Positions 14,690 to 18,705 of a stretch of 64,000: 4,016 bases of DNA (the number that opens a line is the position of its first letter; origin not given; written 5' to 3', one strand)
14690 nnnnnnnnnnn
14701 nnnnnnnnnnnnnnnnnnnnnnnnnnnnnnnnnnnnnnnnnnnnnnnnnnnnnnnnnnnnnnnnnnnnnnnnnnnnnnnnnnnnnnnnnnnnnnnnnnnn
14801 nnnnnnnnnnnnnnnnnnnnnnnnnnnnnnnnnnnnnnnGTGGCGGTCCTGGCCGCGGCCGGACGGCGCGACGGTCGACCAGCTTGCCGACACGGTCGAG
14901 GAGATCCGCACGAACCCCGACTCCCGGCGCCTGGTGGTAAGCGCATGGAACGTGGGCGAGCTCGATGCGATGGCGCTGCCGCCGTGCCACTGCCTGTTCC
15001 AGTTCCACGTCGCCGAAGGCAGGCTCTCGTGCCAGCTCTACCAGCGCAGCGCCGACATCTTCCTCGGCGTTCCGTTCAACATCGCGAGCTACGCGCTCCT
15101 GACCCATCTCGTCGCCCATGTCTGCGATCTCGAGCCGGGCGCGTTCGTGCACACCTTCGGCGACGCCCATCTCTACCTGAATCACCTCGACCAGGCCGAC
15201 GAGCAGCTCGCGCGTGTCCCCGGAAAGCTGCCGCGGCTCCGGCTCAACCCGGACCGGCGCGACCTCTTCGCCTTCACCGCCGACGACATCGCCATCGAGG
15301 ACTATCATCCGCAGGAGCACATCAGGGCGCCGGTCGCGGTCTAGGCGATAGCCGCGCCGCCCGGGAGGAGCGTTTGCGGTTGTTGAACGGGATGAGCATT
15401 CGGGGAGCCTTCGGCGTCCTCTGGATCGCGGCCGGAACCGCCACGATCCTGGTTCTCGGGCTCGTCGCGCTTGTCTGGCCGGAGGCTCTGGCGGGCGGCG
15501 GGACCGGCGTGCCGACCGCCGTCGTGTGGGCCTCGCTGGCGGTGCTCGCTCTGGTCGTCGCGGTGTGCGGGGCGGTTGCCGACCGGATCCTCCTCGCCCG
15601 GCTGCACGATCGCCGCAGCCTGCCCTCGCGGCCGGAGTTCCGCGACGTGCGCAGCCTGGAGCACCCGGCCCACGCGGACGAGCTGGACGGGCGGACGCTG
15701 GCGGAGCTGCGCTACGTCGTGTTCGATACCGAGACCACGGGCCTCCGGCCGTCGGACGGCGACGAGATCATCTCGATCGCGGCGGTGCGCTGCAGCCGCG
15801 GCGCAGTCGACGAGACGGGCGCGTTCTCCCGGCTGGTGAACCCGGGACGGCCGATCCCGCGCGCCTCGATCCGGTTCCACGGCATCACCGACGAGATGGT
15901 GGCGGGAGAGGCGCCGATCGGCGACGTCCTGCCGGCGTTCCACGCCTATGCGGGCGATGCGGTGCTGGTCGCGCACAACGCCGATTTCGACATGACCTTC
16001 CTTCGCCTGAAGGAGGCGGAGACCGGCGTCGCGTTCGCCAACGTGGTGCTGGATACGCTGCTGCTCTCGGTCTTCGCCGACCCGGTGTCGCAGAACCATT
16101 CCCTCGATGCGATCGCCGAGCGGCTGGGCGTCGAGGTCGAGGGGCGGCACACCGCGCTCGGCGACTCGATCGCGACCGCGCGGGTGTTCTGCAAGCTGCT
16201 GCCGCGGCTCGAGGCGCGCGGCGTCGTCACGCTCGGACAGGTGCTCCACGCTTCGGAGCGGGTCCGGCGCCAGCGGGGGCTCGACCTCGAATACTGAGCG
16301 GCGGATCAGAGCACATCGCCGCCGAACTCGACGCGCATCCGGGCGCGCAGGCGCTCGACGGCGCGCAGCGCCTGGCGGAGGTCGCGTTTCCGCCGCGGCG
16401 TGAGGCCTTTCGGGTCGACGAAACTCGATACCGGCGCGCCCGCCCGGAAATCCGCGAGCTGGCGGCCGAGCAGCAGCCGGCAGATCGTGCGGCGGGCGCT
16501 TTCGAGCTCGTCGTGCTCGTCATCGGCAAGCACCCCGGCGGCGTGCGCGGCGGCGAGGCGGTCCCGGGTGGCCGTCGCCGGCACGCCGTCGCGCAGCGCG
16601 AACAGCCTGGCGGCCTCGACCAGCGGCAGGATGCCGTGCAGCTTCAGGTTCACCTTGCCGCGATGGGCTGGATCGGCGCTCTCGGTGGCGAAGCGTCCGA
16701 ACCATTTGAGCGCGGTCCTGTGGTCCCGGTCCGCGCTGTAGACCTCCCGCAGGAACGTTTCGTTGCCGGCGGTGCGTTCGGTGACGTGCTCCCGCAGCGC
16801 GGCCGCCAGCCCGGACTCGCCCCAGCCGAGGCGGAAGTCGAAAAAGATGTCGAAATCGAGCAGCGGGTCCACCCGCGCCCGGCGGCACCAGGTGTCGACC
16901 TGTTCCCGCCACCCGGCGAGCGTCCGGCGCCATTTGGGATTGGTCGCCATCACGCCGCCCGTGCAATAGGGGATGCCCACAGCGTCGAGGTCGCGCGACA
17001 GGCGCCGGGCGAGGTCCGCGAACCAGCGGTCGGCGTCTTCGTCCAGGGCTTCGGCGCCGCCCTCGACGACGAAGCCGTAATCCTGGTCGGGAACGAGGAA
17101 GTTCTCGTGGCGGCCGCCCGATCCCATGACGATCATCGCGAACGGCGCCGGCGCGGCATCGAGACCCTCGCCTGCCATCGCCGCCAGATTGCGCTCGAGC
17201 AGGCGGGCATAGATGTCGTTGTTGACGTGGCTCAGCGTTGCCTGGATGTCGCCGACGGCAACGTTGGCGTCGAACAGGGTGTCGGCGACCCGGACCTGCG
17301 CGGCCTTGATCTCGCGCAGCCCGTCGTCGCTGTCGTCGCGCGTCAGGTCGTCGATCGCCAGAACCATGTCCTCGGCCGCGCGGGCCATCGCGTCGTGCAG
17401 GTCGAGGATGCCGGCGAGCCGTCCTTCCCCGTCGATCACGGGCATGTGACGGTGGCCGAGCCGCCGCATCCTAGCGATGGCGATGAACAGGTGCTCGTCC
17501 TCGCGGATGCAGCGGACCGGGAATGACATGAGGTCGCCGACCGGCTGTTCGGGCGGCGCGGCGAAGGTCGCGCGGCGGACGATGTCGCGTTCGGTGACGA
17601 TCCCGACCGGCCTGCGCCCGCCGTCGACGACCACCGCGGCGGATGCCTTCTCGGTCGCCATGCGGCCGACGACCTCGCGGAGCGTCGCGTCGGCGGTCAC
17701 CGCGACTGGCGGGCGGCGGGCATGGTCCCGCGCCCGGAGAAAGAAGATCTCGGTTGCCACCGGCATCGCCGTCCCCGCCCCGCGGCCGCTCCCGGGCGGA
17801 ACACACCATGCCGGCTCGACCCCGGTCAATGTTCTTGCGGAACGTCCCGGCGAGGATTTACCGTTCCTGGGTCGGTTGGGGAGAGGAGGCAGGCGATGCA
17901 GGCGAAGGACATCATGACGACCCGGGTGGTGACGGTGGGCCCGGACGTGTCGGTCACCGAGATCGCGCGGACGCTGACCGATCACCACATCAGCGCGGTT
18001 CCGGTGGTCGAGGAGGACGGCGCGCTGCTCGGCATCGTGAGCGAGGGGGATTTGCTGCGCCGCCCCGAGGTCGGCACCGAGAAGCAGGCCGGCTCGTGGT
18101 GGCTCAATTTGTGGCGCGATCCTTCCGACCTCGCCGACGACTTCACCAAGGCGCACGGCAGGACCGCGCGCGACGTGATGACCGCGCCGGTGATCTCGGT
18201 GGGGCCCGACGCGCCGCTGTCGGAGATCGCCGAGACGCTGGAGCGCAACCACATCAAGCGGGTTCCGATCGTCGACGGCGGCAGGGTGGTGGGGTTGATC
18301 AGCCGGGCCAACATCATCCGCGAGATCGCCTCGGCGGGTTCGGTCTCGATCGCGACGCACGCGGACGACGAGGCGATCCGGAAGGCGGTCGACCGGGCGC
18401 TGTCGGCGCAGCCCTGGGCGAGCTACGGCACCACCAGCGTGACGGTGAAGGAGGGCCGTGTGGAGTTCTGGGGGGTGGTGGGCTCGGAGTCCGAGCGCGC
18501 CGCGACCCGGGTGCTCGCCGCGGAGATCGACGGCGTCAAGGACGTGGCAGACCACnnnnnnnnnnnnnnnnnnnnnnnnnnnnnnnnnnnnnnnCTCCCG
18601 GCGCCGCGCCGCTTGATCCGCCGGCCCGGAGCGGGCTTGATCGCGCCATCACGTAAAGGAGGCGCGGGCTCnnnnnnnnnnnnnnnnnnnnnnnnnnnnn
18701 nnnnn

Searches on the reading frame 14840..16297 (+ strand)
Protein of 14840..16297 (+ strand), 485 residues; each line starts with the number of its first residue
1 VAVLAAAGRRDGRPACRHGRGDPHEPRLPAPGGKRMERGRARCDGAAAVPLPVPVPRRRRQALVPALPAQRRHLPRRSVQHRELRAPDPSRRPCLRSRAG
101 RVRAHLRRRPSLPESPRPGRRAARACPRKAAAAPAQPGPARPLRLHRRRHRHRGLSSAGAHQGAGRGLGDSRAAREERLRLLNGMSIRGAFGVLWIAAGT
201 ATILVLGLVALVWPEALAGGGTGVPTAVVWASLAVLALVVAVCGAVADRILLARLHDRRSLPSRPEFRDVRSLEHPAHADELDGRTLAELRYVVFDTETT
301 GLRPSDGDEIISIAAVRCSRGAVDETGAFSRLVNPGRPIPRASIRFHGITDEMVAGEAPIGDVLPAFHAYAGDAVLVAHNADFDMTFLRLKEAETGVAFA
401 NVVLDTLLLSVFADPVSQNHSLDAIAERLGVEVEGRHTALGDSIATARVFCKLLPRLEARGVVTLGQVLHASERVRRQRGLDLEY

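Call 32: search_protein_families(library=pfam, proteins=[window:14840-16297:+], max_evalue=0.001)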
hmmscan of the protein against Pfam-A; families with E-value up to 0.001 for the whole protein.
window:14840-16297:+ (485 aa): 2 families
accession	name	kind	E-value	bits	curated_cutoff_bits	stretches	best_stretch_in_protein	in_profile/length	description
PF00929.31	RNase_T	-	2.2e-33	116.6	24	1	293-450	1-164/164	Exonuclease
PF01612.26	DNA_pol_A_exo1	-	0.00023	21.5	23.6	0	364-429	65-127/173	3'-5' exonuclease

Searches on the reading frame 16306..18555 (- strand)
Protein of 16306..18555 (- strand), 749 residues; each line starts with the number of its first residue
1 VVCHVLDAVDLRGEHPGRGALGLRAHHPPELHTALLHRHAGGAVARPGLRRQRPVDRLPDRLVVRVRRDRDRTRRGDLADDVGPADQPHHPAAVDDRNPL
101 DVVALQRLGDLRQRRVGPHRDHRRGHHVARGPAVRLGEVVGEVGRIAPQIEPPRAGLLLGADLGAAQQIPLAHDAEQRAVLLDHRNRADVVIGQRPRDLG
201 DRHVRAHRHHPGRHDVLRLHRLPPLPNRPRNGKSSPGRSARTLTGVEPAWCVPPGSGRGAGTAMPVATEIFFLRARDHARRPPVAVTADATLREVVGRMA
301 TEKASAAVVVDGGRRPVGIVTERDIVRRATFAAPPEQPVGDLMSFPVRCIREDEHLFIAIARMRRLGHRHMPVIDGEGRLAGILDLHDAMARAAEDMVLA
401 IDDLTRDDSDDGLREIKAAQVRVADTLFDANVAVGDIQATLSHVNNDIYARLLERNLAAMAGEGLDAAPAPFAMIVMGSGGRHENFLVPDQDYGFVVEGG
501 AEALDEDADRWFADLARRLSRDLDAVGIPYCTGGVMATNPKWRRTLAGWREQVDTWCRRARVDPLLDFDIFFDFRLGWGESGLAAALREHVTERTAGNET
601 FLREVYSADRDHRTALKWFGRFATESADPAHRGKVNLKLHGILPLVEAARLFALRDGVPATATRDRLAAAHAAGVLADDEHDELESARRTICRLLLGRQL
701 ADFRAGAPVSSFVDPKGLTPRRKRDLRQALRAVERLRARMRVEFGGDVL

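Call 32: search_protein_families(library=pfam, proteins=[window:16306-18555:-], max_evalue=0.001)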
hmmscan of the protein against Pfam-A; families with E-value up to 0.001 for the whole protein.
window:16306-18555:- (749 aa): 3 families
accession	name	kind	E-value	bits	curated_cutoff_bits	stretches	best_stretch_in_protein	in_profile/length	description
PF03445.19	DUF294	-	6.8e-37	126.9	21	1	422-560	5-135/138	Putative nucleotidyltransferase DUF294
PF10335.14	DUF294_C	-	4.8e-36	124.2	22.5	1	600-744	2-145/145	Putative nucleotidyltransferase substrate binding domain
PF00571.33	CBS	-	3.3e-23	82.2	24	2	276-328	2-54/57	CBS domain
